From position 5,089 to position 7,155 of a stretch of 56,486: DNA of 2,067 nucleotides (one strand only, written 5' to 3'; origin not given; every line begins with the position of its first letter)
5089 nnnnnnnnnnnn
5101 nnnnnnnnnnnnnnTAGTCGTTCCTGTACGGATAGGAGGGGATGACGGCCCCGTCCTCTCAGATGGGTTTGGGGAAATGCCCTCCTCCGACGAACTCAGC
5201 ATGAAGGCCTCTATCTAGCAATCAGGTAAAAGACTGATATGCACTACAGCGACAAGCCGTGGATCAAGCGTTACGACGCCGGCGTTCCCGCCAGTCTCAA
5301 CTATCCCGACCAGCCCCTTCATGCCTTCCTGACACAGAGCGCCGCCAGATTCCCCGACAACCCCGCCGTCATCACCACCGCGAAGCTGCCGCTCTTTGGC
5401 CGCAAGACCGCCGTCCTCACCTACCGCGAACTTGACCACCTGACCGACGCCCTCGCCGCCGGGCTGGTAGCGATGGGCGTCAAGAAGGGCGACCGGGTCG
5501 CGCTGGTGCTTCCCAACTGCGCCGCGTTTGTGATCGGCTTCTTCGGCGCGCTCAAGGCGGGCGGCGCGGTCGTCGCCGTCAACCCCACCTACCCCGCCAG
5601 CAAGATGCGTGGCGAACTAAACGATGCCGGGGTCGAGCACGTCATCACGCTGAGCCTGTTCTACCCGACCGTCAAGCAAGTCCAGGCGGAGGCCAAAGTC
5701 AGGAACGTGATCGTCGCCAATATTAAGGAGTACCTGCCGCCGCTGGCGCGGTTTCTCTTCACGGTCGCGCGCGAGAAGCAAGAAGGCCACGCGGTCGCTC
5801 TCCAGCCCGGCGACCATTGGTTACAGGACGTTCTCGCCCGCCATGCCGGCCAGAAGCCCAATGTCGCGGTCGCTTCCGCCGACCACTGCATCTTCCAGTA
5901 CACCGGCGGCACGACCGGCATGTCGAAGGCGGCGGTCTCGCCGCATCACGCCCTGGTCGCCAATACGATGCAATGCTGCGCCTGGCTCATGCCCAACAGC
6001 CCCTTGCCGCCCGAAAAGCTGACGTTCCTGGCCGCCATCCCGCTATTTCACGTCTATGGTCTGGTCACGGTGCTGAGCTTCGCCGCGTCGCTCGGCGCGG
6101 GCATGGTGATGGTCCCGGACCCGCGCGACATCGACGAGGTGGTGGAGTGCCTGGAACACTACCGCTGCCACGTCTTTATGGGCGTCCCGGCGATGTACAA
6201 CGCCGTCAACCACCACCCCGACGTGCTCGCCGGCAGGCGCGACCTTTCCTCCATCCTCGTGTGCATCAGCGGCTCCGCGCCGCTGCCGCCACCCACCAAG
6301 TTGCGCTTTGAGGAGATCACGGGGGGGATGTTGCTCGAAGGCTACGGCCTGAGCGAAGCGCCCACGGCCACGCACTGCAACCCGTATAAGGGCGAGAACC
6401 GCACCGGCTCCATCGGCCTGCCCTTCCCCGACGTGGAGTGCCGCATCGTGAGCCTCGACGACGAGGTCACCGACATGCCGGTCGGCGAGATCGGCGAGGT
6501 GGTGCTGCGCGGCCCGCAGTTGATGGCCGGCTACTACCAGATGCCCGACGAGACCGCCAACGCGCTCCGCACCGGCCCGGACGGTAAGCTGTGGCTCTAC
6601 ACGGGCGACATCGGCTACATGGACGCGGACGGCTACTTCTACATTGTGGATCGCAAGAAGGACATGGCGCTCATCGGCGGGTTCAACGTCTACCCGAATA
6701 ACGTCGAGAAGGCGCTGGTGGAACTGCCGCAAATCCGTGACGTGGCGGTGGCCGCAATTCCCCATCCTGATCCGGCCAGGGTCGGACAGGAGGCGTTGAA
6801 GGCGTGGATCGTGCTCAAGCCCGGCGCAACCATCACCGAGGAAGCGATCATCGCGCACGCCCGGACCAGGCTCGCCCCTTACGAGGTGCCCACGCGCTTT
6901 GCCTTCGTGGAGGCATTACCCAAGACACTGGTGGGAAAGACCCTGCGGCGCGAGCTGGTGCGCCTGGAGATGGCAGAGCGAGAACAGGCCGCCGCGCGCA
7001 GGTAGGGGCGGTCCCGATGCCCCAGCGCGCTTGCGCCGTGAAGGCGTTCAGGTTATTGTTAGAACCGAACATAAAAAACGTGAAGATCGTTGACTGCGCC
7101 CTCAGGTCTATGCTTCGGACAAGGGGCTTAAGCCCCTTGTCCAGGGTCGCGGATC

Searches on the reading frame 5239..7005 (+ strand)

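Call 79: search_protein_families(library=pfam, proteins=[window:5239-7005:+], max_evalue=0.001)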
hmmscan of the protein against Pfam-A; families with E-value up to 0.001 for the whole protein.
window:5239-7005:+ (588 aa): 2 families
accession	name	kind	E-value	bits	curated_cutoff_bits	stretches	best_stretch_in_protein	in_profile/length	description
PF00501.34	AMP-binding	-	2.5e-84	283.7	29.9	1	32-433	2-384/384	AMP-binding enzyme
PF13193.12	AMP-binding_C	-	3.2e-15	57.2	24.5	1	489-567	2-76/76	AMP-binding enzyme C-terminal domain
